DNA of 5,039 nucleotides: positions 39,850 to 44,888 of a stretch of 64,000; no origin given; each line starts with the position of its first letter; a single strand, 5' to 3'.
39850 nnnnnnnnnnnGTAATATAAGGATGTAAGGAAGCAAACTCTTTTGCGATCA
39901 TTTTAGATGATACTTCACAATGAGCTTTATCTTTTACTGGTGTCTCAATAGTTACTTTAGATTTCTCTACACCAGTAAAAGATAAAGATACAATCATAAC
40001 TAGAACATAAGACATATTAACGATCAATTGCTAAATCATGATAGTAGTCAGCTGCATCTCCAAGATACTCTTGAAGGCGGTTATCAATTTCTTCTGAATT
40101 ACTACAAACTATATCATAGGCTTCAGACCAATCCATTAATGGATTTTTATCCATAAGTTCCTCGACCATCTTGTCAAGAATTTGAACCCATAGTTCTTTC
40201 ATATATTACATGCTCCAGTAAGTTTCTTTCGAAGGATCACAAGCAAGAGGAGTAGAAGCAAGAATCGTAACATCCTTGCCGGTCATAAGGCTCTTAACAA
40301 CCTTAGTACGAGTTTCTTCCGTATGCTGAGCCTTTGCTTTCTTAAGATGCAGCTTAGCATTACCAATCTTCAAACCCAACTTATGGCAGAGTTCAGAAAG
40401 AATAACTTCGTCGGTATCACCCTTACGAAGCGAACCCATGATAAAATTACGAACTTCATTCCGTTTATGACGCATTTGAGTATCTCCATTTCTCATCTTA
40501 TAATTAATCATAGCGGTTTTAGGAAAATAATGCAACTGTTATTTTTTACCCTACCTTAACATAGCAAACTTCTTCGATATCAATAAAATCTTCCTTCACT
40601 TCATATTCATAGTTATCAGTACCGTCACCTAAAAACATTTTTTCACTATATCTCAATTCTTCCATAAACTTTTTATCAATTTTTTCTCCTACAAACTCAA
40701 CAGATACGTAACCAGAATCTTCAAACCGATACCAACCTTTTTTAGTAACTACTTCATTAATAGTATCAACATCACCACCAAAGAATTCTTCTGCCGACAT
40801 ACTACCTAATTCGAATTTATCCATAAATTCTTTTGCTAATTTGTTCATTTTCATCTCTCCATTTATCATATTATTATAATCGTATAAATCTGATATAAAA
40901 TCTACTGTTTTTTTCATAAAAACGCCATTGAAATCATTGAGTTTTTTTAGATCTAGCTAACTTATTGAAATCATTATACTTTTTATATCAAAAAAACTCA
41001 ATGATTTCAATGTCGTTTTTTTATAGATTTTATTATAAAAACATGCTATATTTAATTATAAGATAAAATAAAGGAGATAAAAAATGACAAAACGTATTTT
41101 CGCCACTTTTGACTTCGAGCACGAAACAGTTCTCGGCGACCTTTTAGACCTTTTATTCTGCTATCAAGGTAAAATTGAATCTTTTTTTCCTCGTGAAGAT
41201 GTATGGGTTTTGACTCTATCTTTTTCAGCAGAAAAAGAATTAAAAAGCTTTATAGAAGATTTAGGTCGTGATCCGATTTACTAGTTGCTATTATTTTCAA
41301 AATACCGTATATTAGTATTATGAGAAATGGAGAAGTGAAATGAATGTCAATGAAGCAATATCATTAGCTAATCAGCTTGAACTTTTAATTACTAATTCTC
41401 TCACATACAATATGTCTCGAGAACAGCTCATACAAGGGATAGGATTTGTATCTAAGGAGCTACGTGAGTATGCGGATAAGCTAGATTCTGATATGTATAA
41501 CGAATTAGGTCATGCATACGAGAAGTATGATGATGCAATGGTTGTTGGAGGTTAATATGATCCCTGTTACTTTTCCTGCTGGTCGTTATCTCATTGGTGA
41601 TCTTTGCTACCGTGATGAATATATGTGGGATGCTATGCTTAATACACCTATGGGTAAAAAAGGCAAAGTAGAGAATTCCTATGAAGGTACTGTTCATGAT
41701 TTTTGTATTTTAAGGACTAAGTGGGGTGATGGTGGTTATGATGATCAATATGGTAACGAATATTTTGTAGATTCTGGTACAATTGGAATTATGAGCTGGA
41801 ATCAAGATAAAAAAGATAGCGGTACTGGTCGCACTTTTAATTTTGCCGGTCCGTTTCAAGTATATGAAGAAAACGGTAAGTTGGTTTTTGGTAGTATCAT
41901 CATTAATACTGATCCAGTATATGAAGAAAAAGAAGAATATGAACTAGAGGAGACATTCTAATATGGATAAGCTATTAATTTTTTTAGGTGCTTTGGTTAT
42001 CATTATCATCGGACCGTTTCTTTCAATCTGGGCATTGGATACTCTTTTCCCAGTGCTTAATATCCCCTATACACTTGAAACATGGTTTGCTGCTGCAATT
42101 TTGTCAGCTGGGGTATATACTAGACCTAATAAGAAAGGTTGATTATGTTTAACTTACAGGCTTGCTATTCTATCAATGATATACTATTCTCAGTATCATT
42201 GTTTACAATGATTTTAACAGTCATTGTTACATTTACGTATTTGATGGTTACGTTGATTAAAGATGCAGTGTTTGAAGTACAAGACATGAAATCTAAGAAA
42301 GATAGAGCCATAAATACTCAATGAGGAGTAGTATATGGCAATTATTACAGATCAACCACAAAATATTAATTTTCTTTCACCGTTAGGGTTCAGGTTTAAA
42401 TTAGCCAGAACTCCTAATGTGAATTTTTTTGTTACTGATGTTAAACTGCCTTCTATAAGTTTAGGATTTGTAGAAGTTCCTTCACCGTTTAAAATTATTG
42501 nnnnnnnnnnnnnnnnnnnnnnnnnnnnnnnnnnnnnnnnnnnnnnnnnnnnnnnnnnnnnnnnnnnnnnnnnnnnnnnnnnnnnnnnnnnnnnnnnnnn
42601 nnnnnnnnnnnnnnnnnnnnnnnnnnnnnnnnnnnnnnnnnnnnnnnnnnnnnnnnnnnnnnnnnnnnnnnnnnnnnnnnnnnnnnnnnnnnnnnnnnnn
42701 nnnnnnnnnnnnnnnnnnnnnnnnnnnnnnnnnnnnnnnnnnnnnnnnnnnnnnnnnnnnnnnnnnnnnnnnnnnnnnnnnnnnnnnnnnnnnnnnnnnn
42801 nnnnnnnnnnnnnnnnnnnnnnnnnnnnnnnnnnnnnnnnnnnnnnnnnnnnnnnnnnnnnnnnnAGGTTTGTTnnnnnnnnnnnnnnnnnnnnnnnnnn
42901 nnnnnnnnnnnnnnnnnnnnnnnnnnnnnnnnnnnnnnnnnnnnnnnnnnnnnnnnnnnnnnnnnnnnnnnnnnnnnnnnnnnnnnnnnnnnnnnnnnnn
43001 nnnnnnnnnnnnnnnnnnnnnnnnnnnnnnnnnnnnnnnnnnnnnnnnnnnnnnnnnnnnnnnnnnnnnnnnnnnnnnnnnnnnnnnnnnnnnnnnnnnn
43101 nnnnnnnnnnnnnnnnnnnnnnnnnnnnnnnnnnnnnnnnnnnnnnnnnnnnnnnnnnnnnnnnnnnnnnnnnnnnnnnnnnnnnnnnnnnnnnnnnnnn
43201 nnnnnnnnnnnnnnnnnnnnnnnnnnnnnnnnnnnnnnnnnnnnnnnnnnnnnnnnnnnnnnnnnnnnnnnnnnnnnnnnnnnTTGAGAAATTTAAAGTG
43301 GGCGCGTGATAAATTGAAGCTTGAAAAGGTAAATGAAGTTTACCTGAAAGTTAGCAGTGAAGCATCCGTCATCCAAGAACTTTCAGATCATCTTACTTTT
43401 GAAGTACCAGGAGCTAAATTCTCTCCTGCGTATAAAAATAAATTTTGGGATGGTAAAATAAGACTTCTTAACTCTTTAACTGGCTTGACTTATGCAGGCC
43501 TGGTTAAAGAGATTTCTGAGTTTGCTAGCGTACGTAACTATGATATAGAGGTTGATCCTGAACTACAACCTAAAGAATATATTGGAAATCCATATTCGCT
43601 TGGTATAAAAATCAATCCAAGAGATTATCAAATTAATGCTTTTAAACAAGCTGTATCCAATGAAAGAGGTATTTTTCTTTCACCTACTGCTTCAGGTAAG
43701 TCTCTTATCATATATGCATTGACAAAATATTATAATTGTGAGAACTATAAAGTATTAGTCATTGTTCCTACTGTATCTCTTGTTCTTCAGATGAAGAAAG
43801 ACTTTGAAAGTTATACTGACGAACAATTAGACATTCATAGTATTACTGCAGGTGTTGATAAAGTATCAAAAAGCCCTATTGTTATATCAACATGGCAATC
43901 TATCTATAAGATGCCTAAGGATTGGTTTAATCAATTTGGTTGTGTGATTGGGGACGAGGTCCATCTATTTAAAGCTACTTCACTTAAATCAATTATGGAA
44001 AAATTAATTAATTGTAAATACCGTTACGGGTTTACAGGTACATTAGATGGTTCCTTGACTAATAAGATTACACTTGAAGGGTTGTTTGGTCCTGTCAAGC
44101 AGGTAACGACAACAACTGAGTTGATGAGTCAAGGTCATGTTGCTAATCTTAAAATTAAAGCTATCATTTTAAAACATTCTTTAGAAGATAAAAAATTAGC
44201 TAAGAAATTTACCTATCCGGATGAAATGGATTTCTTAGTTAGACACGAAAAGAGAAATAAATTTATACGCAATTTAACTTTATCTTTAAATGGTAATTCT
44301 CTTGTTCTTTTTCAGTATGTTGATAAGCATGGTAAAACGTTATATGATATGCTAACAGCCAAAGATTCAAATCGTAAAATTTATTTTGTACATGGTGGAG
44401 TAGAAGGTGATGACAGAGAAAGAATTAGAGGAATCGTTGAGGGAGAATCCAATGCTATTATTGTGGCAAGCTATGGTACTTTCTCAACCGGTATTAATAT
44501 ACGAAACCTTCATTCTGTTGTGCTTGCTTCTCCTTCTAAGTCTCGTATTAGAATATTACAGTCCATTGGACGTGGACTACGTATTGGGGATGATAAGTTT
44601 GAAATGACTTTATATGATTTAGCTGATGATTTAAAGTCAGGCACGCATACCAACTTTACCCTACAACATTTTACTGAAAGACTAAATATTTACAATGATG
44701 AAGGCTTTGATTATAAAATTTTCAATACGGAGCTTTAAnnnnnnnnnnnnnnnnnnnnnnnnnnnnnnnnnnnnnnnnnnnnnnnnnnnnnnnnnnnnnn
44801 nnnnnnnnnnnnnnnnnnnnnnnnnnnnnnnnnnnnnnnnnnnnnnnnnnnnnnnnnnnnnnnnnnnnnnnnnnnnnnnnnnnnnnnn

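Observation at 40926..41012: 23-bp perfect inverted repeat pair plus a third half-site in the divergent control region between the accessory island and the early genes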

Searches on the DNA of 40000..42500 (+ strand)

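Call 4: search_dna_similar(query=window:40000-42500:+, collection=phages, mode=near, max_rows=30)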
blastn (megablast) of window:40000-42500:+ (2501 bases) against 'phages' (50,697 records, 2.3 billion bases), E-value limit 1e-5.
No match.

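Call 28: search_rna_families(source=window, start=40000, end=42000, threshold=evalue, max_evalue=1)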
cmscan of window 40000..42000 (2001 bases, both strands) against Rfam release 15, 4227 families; matches with E-value up to 1: 3.
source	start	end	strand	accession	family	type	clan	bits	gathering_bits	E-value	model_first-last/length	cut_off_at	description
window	40918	41020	-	RF04205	MIR2606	Gene; miRNA;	-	28.6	139.7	0.13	1-165/165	no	MIR2606 microRNA precursor family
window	40917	41023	-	RF00704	MIR397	Gene; miRNA;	-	25.4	55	0.07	1-117/117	no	MIR397 microRNA precursor family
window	40915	41021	+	RF00704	MIR397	Gene; miRNA;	-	25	55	0.088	1-117/117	no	MIR397 microRNA precursor family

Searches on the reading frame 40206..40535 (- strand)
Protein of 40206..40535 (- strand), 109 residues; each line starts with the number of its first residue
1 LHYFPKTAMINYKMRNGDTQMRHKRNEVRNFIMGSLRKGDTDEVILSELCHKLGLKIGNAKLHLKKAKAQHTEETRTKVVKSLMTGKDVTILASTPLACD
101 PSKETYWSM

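Call 10: search_protein_families(library=phrogs, proteins=[window:40206-40535:-], max_evalue=0.01)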
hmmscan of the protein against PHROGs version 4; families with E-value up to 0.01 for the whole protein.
window:40206-40535:- (109 aa): 0 families

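Call 11: search_protein_families(library=pfam, proteins=[window:40206-40535:-], max_evalue=0.01)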
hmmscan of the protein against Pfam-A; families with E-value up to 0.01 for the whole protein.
window:40206-40535:- (109 aa): 0 families

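Call 59: search_protein_families(library=pfam, proteins=[window:40209-40475:-], max_evalue=10)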
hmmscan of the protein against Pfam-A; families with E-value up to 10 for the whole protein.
seq(89 aa): 0 families

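Call 60: find_homologous_proteins(query=window:40209-40475:-, max_evalue=0.001)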
Query seq(89 aa) (89 aa): 14 proteins with E <= 0.001 among 14 candidates.
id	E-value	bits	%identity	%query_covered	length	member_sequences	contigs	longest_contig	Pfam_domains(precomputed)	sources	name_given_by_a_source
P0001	4.0e-48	178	96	100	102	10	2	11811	-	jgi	-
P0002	7.2e-43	162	83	100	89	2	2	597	-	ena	-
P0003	1.8e-35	138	72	100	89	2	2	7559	-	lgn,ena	-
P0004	2.1e-35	138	73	100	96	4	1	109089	-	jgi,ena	jgi:hypothetical protein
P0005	8.9e-35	136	71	100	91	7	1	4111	-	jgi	-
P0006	1.0e-34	136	73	100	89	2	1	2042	-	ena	-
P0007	6.9e-34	133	69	100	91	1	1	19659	-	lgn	-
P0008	4.3e-33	131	71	100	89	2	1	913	-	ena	-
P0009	8.9e-33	130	66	100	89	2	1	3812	-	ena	-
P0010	2.4e-31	125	65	100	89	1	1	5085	-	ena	-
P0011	3.6e-30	121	64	96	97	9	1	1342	-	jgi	-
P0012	4.7e-29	118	62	100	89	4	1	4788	-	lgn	-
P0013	5.1e-23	98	53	99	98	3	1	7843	-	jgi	-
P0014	2.8e-21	93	57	92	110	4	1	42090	-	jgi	-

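Call 64: find_encoding_contigs(protein=P0004, flank=10000, max_places=2)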
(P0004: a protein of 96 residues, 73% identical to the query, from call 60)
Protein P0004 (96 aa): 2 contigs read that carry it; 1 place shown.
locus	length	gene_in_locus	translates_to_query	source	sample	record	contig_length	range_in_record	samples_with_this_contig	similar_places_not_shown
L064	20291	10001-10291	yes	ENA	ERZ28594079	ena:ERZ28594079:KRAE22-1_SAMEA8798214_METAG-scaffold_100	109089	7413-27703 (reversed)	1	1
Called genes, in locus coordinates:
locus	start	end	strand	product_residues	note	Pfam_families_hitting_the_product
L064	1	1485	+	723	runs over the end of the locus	-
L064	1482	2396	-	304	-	PF08804:gp32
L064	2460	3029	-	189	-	PF08993:T4_Gp59_N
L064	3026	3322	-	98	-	PF16805:Trans_coact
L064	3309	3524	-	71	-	-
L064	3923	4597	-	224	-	PF13759:2OG-FeII_Oxy_5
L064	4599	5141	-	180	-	PF12705:PDDEXK_1 (faint)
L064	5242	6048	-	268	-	PF02562:PhoH, PF00270:DEAD (faint), PF13245:AAA_19 (faint), PF13604:AAA_30 (faint)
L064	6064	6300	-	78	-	-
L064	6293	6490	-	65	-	-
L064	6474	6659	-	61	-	-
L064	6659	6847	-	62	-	-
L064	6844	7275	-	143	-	PF20025:DUF6433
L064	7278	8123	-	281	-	PF02739:5_3_exonuc_N, PF09293:RNaseH_C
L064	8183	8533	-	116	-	-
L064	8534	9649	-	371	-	-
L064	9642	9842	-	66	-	-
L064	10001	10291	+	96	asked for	-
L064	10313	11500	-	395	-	PF00109:ketoacyl-synt, PF00108:Thiolase_N (faint), PF02801:Ketoacyl-synt_C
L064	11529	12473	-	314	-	PF00534:Glycos_transf_1, PF13692:Glyco_trans_1_4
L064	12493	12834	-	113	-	-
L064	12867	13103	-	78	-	PF10902:WYL_2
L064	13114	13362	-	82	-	PF00462:Glutaredoxin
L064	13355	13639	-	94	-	-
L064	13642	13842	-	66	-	-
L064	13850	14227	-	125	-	-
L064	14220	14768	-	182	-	-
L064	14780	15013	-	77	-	-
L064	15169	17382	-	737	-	PF21995:RNR-II_ins_dom (faint)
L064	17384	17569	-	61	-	-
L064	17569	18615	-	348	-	PF08275:DNAG_N (faint)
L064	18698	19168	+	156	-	PF06094:GGACT (weak), PF13772:AIG2_2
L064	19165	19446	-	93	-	PF23793:LysC (weak)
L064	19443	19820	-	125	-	-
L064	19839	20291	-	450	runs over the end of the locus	-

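Call 66: predict_structure(alignment_id=A2)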
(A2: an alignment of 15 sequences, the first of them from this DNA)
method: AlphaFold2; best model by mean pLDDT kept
length: 89 residues; sequences in the alignment: 15
mean_pLDDT: 85.6   pTM: 0.60
mean pLDDT of the five models: 85.6, 85.5, 82.5, 82.4, 77.4
residues with pLDDT >= 90: 23; 70-90: 60; 50-70: 4; < 50: 2
segments of 3 or more residues with pLDDT < 50: none
pLDDT, mean of each block of 10 residues (from residue 1): 66 88 87 84 88 91 92 91 84
secondary structure, 60 per line:
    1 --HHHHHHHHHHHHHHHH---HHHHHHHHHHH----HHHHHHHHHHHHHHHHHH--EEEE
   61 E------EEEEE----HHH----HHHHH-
elements in order: H3-18 H22-32 H37-54 E57-61 E68-72 H84-88

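Call 68: fold_search(model_id=the predicted structure, library=pdb)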
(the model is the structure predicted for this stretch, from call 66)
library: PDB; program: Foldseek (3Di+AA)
matches with E <= 10: 285; with E <= 0.001: 0
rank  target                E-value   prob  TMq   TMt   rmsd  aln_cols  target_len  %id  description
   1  2iie_A                2.1e-01  0.69  0.34  0.18   7.8        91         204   16  single chain Integration Host Factor protein (scIHF2) in complex with DNA (released 2007-02-20)
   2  2iif_A                3.2e-01  0.60  0.28  0.13   7.9        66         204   18  single chain Integration Host Factor mutant protein (scIHF2-K45aE) in complex with DNA (released 2007-02-20)
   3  1ihf_A                8.9e-01  0.14  0.23  0.22   7.8        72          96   18  INTEGRATION HOST FACTOR/DNA COMPLEX (released 1997-02-12)
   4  6k8e_A                9.5e-01  0.41  0.37  0.30  11.8        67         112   12  Global regulatory element SarX (released 2020-06-17)
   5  6k8e_D                9.5e-01  0.41  0.37  0.30  11.8        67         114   12  Global regulatory element SarX (released 2020-06-17)
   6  7t8l_B                1.1e+00  0.28  0.38  0.14  14.2        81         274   12  BrxR from Acinetobacter BREX type I phage restriction system (released 2022-05-18)
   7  5ywj                  1.3e+00  0.28  0.34  0.29  12.1        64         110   12  Global regulatory element SarX (released 2018-12-05)
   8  6xjf_A                1.3e+00  0.14  0.24  0.21  14.0        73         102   15  X-ray crystal structure of Pyrococcus furiosus general transcription factor TFE-alpha (SeMet labeled protein) (released 2020-07-08)
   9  3elk_A                1.4e+00  0.51  0.44  0.39  10.7        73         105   16  Crystal structure of putative transcriptional regulator TA0346 from Thermoplasma acidophilum (released 2008-09-30)
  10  1xma_B                1.5e+00  0.25  0.40  0.35  12.9        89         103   17  Structure of a transcriptional regulator from Clostridium thermocellum Cth-833 (released 2004-12-14)
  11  5yhy                  1.5e+00  0.16  0.32  0.21  14.4        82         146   15  Structure of Lactococcus lactis ZitR, C30S mutant (released 2017-12-06)
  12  9gm9_D                1.5e+00  0.14  0.33  0.12  11.6        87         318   18  MukBEF in a DNA capture state (released 2025-03-26)
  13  2rn7_MODEL_1_A        1.6e+00  0.66  0.42  0.35   2.8        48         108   10  NMR solution structure of TnpE protein from Shigella flexneri. Northeast Structural Genomics Target SfR125 (released 2008-01-15)
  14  6j05_B                1.6e+00  0.28  0.36  0.35  11.7        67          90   19  Structures of two ArsR As(III)-responsive repressors: implications for the mechanism of derepression (released 2019-07-03)
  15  7tb6                  1.6e+00  0.28  0.41  0.15  14.1        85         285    9  Structure of S. maltophilia CapW (released 2022-01-19)
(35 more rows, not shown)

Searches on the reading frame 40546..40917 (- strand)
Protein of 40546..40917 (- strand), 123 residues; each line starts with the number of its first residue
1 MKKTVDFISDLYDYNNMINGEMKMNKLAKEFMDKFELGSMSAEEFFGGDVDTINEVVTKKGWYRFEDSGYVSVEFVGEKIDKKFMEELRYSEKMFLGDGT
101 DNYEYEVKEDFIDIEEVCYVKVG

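Call 10: search_protein_families(library=phrogs, proteins=[window:40546-40917:-], max_evalue=0.01)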
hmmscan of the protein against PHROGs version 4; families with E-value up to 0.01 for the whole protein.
window:40546-40917:- (123 aa): 0 families

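Call 11: search_protein_families(library=pfam, proteins=[window:40546-40917:-], max_evalue=0.01)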
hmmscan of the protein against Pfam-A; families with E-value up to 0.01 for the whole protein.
window:40546-40917:- (123 aa): 0 families

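Call 27: find_related_loci(query=window:40549-40854:-, collection=viral_contigs, flank=4000)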
Query seq(102 aa) (102 aa) in viral_contigs; peptide patterns used: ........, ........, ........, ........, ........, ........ (x = any residue, [..] = any of these).
26 stretches matched a pattern; 2 encode a relative of the query (tblastn E <= 1e-3); 2 distinct loci.
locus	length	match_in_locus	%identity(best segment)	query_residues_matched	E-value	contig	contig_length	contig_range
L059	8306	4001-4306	97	1-102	4e-62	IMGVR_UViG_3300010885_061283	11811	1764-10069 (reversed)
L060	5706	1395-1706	78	1-102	2e-48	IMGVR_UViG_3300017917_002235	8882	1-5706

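Call 45: find_related_loci(query=window:40549-40854:-, collection=metagenome_contigs, flank=3000)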
Query seq(102 aa) (102 aa) in metagenome_contigs; peptide patterns used: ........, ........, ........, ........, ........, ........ (x = any residue, [..] = any of these).
142 stretches matched a pattern, but none encodes a relative of the query by tblastn (E <= 1e-3).

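Call 59: search_protein_families(library=pfam, proteins=[window:40549-40848:-], max_evalue=10)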
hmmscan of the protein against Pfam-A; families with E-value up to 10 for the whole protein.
seq(100 aa): 0 families

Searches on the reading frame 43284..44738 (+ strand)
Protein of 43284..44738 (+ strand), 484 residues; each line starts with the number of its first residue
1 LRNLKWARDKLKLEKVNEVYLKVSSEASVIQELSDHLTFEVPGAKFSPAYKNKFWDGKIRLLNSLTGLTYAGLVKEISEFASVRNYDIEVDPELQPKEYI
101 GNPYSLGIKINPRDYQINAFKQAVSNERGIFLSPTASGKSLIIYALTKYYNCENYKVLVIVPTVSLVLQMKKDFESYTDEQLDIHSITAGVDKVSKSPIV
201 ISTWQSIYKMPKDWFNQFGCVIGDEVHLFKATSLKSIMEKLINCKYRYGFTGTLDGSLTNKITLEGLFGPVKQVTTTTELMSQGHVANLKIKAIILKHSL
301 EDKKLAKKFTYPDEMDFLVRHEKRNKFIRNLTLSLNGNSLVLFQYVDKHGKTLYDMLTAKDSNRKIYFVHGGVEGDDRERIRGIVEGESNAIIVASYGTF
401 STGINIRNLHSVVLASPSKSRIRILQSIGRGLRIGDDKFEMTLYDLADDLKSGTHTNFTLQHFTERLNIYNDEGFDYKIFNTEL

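Call 10: search_protein_families(library=phrogs, proteins=[window:43284-44738:+], max_evalue=0.01)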
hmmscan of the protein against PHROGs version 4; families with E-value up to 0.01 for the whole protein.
window:43284-44738:+ (484 aa): 9 families
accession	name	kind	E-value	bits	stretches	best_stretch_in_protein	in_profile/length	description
phrog_16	-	DNA, RNA and nucleotide metabolism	3.8e-105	354.1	1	27-482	222-624/986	DNA helicase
phrog_9690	-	DNA, RNA and nucleotide metabolism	1.9e-96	323.7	1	183-484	6-306/306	DNA helicase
phrog_16259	-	DNA, RNA and nucleotide metabolism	6.3e-80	269.9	1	10-287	3-295/330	DNA helicase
phrog_62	-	DNA, RNA and nucleotide metabolism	9.7e-19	67.4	2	66-253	674-848/1881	DNA helicase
phrog_17901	-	DNA, RNA and nucleotide metabolism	1.5e-17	65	1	391-474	12-95/109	DNA helicase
phrog_6819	-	DNA, RNA and nucleotide metabolism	2e-13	50.7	1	116-406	25-302/645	Holliday junction branch migration helicase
phrog_24008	-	DNA, RNA and nucleotide metabolism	0.00015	20.7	0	356-423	848-915/1006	helicase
phrog_2488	-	DNA, RNA and nucleotide metabolism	0.0002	21.3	0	113-177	20-94/579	DNA helicase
phrog_16694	-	unknown function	0.0015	17.5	0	398-448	624-676/1010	-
